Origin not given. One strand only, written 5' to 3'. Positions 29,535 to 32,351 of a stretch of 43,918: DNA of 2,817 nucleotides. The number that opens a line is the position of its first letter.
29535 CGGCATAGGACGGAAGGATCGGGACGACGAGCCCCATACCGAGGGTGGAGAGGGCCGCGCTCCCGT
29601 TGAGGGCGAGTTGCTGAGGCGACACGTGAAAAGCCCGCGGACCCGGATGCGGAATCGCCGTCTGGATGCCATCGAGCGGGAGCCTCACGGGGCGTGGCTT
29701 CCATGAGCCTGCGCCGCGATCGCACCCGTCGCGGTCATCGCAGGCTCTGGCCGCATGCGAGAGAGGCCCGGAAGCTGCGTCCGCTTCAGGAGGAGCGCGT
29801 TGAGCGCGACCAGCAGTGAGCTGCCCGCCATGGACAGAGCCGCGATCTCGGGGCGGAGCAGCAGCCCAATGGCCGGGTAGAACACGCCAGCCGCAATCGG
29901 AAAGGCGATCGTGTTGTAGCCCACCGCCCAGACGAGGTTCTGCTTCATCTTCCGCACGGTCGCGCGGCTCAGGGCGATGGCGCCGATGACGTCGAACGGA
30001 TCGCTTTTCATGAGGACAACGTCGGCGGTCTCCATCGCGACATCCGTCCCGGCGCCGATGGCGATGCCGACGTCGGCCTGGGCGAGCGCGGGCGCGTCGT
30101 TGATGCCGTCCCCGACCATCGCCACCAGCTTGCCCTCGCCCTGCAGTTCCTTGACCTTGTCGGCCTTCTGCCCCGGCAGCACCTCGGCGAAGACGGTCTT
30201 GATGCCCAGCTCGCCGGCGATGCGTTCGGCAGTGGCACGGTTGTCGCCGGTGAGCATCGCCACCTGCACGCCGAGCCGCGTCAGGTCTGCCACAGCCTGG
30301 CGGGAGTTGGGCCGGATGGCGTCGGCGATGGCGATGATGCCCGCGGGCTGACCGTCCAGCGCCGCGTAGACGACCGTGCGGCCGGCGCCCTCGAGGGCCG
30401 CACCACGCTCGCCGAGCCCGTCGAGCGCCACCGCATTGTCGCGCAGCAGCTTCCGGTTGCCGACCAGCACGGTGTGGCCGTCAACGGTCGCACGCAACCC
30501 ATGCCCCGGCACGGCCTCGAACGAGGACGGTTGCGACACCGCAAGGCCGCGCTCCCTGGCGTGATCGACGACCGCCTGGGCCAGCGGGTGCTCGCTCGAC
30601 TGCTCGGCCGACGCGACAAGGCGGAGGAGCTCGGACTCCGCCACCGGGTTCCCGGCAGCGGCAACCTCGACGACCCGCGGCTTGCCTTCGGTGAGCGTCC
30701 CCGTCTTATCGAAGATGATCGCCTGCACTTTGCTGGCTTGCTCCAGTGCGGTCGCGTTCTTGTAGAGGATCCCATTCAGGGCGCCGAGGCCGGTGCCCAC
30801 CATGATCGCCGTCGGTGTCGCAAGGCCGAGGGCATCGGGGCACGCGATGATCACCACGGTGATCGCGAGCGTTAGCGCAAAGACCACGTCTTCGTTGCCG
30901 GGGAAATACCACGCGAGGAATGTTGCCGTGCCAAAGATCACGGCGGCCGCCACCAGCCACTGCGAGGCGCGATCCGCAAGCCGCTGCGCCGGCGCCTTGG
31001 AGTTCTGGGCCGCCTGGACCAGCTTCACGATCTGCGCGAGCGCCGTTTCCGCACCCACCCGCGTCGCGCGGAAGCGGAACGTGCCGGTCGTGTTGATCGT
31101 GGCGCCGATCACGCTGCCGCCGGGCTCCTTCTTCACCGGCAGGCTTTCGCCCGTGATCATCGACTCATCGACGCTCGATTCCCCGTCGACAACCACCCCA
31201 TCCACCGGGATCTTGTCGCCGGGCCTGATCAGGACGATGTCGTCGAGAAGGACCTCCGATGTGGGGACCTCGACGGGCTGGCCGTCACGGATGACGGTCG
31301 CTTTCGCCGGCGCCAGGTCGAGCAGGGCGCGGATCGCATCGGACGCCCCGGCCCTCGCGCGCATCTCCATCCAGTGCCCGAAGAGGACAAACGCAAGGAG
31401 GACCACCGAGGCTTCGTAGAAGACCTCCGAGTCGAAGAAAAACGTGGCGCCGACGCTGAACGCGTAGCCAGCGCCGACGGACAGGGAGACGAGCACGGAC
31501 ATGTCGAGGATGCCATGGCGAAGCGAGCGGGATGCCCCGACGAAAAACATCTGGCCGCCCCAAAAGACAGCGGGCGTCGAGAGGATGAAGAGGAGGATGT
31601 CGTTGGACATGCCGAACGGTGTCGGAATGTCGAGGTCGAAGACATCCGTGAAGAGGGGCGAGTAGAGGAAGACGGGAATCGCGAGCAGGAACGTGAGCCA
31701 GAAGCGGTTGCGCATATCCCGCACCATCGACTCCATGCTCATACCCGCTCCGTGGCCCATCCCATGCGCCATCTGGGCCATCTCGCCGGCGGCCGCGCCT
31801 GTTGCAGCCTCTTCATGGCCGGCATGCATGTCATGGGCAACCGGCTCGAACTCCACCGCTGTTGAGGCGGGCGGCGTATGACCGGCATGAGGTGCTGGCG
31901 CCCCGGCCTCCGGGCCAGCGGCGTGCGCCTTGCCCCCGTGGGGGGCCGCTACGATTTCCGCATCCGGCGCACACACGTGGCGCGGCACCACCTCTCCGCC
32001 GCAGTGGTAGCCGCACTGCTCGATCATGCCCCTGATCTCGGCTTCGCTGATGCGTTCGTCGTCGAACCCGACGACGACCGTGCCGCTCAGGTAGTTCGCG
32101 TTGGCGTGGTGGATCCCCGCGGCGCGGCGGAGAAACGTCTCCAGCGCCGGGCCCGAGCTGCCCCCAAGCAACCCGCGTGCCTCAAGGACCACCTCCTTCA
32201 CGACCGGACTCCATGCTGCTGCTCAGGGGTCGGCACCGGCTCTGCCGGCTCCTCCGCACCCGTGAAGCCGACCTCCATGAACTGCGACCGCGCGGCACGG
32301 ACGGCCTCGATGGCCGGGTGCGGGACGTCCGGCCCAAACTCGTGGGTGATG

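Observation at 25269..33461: Eight-kb operon couples an archaeal-type GAPDH and KorAB to a copper ATPase under one dyad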

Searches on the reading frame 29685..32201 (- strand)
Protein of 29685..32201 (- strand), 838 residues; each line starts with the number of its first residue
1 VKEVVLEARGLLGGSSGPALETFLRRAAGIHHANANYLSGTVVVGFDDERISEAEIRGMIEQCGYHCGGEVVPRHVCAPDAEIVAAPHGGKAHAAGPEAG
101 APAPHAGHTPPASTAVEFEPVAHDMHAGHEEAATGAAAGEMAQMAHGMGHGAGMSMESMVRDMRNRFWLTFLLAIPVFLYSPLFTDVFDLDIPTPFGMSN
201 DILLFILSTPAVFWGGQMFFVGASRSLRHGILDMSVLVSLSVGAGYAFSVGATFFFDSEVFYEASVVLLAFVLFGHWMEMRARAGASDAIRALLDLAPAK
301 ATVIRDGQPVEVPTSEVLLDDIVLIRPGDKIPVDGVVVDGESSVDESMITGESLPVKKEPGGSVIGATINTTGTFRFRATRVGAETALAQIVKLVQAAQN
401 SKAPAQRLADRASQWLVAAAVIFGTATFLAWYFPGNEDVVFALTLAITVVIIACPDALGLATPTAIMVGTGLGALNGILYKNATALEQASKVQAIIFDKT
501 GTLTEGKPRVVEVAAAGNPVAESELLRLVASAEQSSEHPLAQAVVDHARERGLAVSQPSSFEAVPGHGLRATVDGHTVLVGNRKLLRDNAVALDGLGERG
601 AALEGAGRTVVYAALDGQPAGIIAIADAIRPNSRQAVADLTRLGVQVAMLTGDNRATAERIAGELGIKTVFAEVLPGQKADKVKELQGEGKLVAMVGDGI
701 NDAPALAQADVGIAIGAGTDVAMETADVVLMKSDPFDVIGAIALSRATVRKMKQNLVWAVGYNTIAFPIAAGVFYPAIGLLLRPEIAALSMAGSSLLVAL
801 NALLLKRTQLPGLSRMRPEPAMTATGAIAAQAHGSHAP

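Call 5: search_protein_families(library=pfam, proteins=[window:29685-32201:-])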
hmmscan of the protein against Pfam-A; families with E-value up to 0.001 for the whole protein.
window:29685-32201:- (838 aa): 5 families
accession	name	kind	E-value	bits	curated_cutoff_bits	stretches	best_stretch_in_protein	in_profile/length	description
PF00122.25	E1-E2_ATPase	-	1.5e-56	191.2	28.1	1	296-472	2-177/181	E1-E2 ATPase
PF00702.32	Hydrolase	-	5e-40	138.4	26.4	1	493-710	2-191/191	haloacid dehalogenase-like hydrolase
PF08282.18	Hydrolase_3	-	7.3e-05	23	20.9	0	684-733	197-246/255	haloacid dehalogenase-like hydrolase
PF12710.13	HAD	-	0.0001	23.3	27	1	628-706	85-188/189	haloacid dehalogenase-like hydrolase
PF00403.32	HMA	-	0.00058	20.6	24.8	0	28-66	24-62/62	Heavy-metal-associated domain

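Call 10: search_protein_families(library=ncbifam, proteins=[window:29685-32201:-], max_evalue=0.001)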
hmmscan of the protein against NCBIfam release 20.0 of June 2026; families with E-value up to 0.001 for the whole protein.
window:29685-32201:- (838 aa): 26 families (the best 25 are shown)
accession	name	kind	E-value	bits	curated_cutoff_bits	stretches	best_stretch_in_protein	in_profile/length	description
TIGR01525.1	ATPase-IB_hvy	subfamily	2.4e-191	637.4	346.25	1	234-805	1-560/560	heavy metal translocating P-type ATPase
TIGR01511.1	ATPase-IB1_Cu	subfamily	2.2e-182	607.7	397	1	216-806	2-542/542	copper-translocating P-type ATPase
NF007952.0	PRK10671.1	equivalog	8.3e-164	546.9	1316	1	163-807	189-833/838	copper-exporting P-type ATPase CopA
TIGR01512.1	ATPase-IB2_Cd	subfamily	1.7e-126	422.8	313.5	2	262-584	18-305/494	cadmium family heavy metal-translocating P-type ATPase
NF008262.1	PRK11033.1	equivalog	2.7e-112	376.6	1005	1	250-808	187-730/731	zinc/cadmium/mercury/lead-transporting ATPase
NF033775.1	P_type_ZntA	exception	1.9e-101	340.6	1240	1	249-808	196-731/732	Zn(II)/Cd(II)/Pb(II) translocating P-type ATPase ZntA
TIGR01494.1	ATPase_P-type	subfamily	2.3e-91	306.6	62.3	1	268-774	2-464/478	HAD-IC family P-type ATPase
TIGR01647.1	ATPase-IIIA_H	equivalog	8.6e-60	202.8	615.5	3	267-552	60-347/755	plasma-membrane proton-efflux P-type ATPase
TIGR01497.1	kdpB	equivalog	1.3e-58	198.6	527.9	1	265-800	70-619/675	potassium-transporting ATPase subunit KdpB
NF010609.0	PRK14010.1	equivalog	1.3e-46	159.2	1323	2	615-799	428-613/673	K(+)-transporting ATPase subunit B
TIGR01517.1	ATPase-IIB_Ca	equivalog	1.2e-44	152.7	507.05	2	300-524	157-392/882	calcium-translocating P-type ATPase, PMCA-type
TIGR01522.1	ATPase-IIA2_Ca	equivalog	7.4e-39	133.2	798.3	3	669-744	566-642/854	calcium-transporting P-type ATPase, PMR1-type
TIGR01657.1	P-ATPase-V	hypoth_equivalog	7.1e-37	126.5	618.25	3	256-360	189-292/1055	ATP13A2 family polyamine export P-type ATPase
TIGR01116.1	ATPase-IIA1_Ca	equivalog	1.2e-35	122.9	703.4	2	620-758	458-611/799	calcium-translocating P-type ATPase, SERCA-type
TIGR01106.1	ATPase-IIC_X-K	subfamily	5.6e-32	110.6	946.1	2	265-510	107-362/997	Na,H/K antiporter P-type ATPase subunit alpha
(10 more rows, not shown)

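Call 36: find_homologous_proteins(query=window:29685-32201:-, max_evalue=1e-50)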
Query window:29685-32201:- (838 aa): 8000 proteins with E <= 1e-50 among 8000 candidates; the best 120 are listed.
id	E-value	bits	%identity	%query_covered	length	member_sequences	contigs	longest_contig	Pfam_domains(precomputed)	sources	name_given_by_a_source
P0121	0.0e+0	1820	100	100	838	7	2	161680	PF00702.33,PF00122.26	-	-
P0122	0.0e+0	1603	88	100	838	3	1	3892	PF00702.33,PF08282.19,PF00122.26,PF12710.14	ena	-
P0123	0.0e+0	1539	84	100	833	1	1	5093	PF00702.33,PF00122.26,PF12710.14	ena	-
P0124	0.0e+0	1406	82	95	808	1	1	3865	PF00702.33,PF00122.26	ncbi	-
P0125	0.0e+0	1387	76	98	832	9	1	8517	PF00403.33,PF00702.33,PF00122.26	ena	-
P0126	0.0e+0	1378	79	98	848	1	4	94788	PF00702.33,PF08282.19,PF00122.26,PF12710.14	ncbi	-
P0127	0.0e+0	1369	77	100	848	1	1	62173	PF00702.33,PF00122.26,PF12710.14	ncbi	-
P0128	0.0e+0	1368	78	98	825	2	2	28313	PF00403.33,PF00702.33,PF00122.26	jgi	jgi:P-type Cu2+ transporter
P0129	0.0e+0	1367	77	98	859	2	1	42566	PF00702.33,PF08282.19,PF00122.26,PF12710.14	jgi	jgi:P-type Cu2+ transporter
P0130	0.0e+0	1361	77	100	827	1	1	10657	PF00702.33,PF08282.19,PF00122.26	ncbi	-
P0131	0.0e+0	1361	78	98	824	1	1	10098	PF00403.33,PF00702.33,PF08282.19,PF00122.26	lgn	-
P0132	0.0e+0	1359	77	97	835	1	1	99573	PF00702.33,PF00122.26,PF12710.14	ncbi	-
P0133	0.0e+0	1359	79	98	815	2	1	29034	PF00403.33,PF00702.33,PF08282.19,PF00122.26,PF12710.14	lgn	-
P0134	0.0e+0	1357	75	99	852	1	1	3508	PF00702.33,PF00122.26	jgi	jgi:Cu2+-exporting ATPase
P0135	0.0e+0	1352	77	98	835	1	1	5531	PF00702.33,PF08282.19,PF00122.26,PF12710.14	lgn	-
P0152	0.0e+0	1304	75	98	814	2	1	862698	PF00403.33,PF00702.33,PF08282.19,PF00122.26,PF12710.14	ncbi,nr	ncbi:MAG: heavy metal translocating P-type ATPase [Chloroflexi bacterium]|nr:heavy metal translocati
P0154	0.0e+0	1298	75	97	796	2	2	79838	PF00702.33,PF08282.19,PF00122.26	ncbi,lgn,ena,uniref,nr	ncbi:MAG: copper-translocating P-type ATPase [Alphaproteobacteria bacterium]|uniref:Copper-transloca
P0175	0.0e+0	1270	74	97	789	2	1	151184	PF00702.33,PF00122.26,PF12710.14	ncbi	ncbi:MAG: heavy metal translocating P-type ATPase [Nitrospirota bacterium]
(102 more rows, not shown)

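Call 37: find_encoding_contigs(protein=P0154, flank=8000, max_places=1)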
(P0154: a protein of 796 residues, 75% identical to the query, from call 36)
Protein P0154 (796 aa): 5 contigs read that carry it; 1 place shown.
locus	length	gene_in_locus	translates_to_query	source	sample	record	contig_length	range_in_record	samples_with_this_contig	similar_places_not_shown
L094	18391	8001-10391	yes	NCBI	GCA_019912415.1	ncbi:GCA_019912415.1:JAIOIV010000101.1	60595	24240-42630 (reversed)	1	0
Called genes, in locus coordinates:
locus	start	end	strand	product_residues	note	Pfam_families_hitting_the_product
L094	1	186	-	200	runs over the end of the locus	PF13628:DUF4142, PF03713:DUF305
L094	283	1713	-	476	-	PF07731:Cu-oxidase_2 (weak), PF07732:Cu-oxidase_3, PF00394:Cu-oxidase, PF07731:Cu-oxidase_2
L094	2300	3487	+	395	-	PF13487:HD_5, PF01966:HD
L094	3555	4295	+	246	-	PF13675:PilJ, PF00672:HAMP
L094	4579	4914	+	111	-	PF04071:zf-like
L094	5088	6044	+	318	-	-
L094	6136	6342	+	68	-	-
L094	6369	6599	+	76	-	PF09851:SHOCT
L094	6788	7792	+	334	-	PF00512:HisKA, PF02518:HATPase_c, PF13589:HATPase_c_3 (weak)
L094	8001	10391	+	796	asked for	PF00122:E1-E2_ATPase, PF00702:Hydrolase, PF08282:Hydrolase_3 (faint)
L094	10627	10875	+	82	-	-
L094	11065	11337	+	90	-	PF18926:DUF5676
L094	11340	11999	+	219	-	PF04191:PEMT, PF04140:ICMT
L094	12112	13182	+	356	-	PF04945:YHS (weak), PF07992:Pyr_redox_2, PF13738:Pyr_redox_3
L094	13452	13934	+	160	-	PF26390:MamS_MamX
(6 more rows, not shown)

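Call 38: find_encoding_contigs(protein=P0175, flank=8000, max_places=1)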
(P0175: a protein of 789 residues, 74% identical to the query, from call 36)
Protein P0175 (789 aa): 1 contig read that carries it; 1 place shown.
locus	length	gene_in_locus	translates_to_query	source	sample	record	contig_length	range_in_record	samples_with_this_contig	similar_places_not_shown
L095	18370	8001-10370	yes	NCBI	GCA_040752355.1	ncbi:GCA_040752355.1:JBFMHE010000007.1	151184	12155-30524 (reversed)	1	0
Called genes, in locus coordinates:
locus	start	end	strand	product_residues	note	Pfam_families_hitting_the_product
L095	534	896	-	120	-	-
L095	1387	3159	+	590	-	PF07732:Cu-oxidase_3, PF00394:Cu-oxidase, PF07731:Cu-oxidase_2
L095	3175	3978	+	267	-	PF05275:CopB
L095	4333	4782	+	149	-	-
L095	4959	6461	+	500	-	PF14522:Cytochrome_C7 (faint), PF22113:Mtrc-MtrF_II-IV_dom (faint), PF09699:Paired_CXXCH_1 (faint), PF13435:Cytochrome_C554 (faint), PF14537:Cytochrom_c3_2 (weak)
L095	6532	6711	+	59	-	PF02518:HATPase_c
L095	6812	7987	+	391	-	PF00044:Gp_dh_N (faint), PF01113:DapB_N (weak), PF02800:Gp_dh_C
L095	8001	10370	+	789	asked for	PF00122:E1-E2_ATPase, PF00702:Hydrolase, PF12710:HAD (weak)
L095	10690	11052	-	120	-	-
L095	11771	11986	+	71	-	-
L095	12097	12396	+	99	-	-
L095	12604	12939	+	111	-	-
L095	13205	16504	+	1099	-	PF08447:PAS_3, PF00989:PAS, PF08447:PAS_3, PF08448:PAS_4, PF13426:PAS_9, PF01590:GAF, PF13185:GAF_2, PF00989:PAS, +5 more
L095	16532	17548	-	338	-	PF07603:Lcl_C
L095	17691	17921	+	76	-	-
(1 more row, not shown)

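Call 39: find_encoding_contigs(protein=P0152, flank=8000, max_places=1)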
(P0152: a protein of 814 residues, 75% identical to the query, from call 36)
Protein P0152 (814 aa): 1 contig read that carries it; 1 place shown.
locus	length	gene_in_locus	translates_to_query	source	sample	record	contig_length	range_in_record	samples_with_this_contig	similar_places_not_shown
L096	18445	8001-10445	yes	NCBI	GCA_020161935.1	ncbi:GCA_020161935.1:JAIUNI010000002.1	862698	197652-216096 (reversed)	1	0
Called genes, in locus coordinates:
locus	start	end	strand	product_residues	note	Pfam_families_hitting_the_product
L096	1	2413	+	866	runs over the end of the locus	PF00403:HMA, PF00122:E1-E2_ATPase, PF00702:Hydrolase, PF08282:Hydrolase_3 (faint), PF12710:HAD (weak)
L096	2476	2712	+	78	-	-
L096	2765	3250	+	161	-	-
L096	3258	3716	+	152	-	-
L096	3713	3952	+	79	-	-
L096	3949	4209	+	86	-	PF11666:DUF2933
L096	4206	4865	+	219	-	PF04140:ICMT, PF04191:PEMT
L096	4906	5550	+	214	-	-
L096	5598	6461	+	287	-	PF02353:CMAS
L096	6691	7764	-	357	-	PF00762:Ferrochelatase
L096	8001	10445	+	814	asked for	PF00403:HMA (weak), PF00122:E1-E2_ATPase, PF00702:Hydrolase, PF12710:HAD (faint), PF08282:Hydrolase_3 (faint)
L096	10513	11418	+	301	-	PF00892:EamA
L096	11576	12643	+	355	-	PF00033:Cytochrome_B, PF13631:Cytochrom_B_N_2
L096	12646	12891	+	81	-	-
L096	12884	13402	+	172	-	-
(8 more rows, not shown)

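Call 52: search_solved_structures(query=window:29685-32201:-, max_evalue=1e-60)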
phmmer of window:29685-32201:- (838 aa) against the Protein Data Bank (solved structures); distinct sequences matched with E-value up to 1e-60: 15.
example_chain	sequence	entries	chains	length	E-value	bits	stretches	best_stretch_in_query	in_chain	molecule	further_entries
3j09_A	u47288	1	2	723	2.7e-177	594.4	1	200-812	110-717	copper-exporting P-type ATPase A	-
7r0g_A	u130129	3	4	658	6.5e-176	589.8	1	200-812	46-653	Putative copper-exporting P-type ATPase A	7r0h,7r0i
3j08_A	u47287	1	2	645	8.2e-176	589.5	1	200-812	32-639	copper-exporting P-type ATPase A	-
3rfu_A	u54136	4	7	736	2.9e-164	551.3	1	88-809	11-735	Copper efflux ATPase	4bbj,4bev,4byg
8q73_A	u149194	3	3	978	6.1e-163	547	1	159-809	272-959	Copper-transporting ATPase HMA4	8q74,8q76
8q75_A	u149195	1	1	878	6.8e-163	546.8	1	159-809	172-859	Copper-transporting ATPase HMA4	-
7si3_A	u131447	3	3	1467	1.1e-145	489.9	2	153-588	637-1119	P-type Cu(+) transporter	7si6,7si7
7xuk_A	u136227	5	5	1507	6.2e-143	480.8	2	187-575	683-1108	Copper-transporting ATPase 2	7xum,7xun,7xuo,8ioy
4umv_A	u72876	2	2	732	2.5e-82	280.3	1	250-807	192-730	ZINC-TRANSPORTING ATPASE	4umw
7qbz_A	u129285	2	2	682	4.2e-81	276.3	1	263-805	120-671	Cadmium translocating P-type ATPase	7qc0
3skx_A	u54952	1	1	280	7.9e-75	255.6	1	483-758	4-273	Copper-exporting P-type ATPase B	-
3sky_A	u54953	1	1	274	1.1e-74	255.1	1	483-753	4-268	Copper-exporting P-type ATPase B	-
3a1c_A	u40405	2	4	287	1.3e-72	248.3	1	469-753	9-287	Probable copper-exporting P-type ATPase A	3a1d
3a1e_A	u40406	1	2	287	2.1e-71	244.3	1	469-753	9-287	Probable copper-exporting P-type ATPase A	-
2b8e_A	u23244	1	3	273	7.4e-70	239.1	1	481-752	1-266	cation-transporting ATPase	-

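Call 54: search_dna_similar(query=window:29685-32201:-, collection=plasmids, mode=protein, max_evalue=1e-150, max_rows=25)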
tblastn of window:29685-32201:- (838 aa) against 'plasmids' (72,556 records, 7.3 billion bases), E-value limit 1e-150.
Records with a match: 251; places in all: 280; records where one place covers at least 80% of the query: 4.
Best place of each record, by identity: 60-80% 66; <60% 185.
By first word of the organism name: Enterococcus 46; Rhodococcus 29; Sinorhizobium 23; Deinococcus 17; Hymenobacter 14; Moraxella 10; Nostoc 7; Streptomyces 6; Paenibacillus 5; Ralstonia 3; and 67 more.
By predicted mobility (MOB-suite, as given by PLSDB): non-mobilizable 107; conjugative 94; mobilizable 50.
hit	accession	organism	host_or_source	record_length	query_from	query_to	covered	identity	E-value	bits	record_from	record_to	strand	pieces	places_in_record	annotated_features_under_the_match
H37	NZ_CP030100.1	Roseovarius sp. AK1035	cell culture,culture of Roseovarius sp. ...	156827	160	813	78%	64.8%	0e+0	751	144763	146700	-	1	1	heavy metal translocating P-type ATPase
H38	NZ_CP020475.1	Roseovarius mucosus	Skeletonema marinoi strain RO5AC,Cell ...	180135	160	813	78%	64.8%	0e+0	751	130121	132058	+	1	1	heavy metal translocating P-type ATPase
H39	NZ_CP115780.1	Paracoccus aerodenitrificans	cell culture,sediment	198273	160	813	78%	64.7%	0e+0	750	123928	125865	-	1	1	heavy metal translocating P-type ATPase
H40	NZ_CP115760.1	Paracoccus sp. SCSIO 75233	cell culture,sediment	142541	160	813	78%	64.7%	0e+0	749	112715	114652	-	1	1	heavy metal translocating P-type ATPase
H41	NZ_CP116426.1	Sulfitobacter faviae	Hexacorallia,culture,Cold water coral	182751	160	815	78%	64.3%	0e+0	751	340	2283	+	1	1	heavy metal translocating P-type ATPase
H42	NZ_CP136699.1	Sulfitobacter dubius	Macrocystis pyrifera gametophyte,Whole ...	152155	160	815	78%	64.2%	0e+0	750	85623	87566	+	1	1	heavy metal translocating P-type ATPase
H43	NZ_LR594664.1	Variovorax sp. RA8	Riverbed sediment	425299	161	820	79%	63.5%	0e+0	743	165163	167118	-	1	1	heavy metal translocating P-type ATPase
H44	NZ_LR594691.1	Variovorax sp. WDL1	linuron-contaminated soil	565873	161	820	79%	63.5%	0e+0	743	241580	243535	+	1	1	heavy metal translocating P-type ATPase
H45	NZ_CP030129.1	Indioceanicola profundi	sediment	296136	160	819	79%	63.0%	0e+0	731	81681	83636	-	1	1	none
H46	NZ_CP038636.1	Cupriavidus oxalaticus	whole organism,sewage sludge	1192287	160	818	79%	63.1%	0e+0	752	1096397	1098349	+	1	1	none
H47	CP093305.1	Ralstonia insidiosa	-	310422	161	815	78%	62.9%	0e+0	734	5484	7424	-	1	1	heavy metal translocating P-type ATPase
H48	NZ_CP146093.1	Ralstonia sp. RRA.1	pure culture,Cupriavidus necator ...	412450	161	815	78%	62.9%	0e+0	734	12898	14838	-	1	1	heavy metal translocating P-type ATPase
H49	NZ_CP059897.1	Ciceribacter thiooxidans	mixed culture,soil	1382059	160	813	78%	63.0%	0e+0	728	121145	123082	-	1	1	none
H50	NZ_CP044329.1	Methylocystis rosea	-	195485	161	815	78%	62.7%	0e+0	743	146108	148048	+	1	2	heavy metal translocating P-type ATPase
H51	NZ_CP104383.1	Ralstonia pickettii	cell culture,aquaculture water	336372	161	815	78%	62.7%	0e+0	734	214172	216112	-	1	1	heavy metal translocating P-type ATPase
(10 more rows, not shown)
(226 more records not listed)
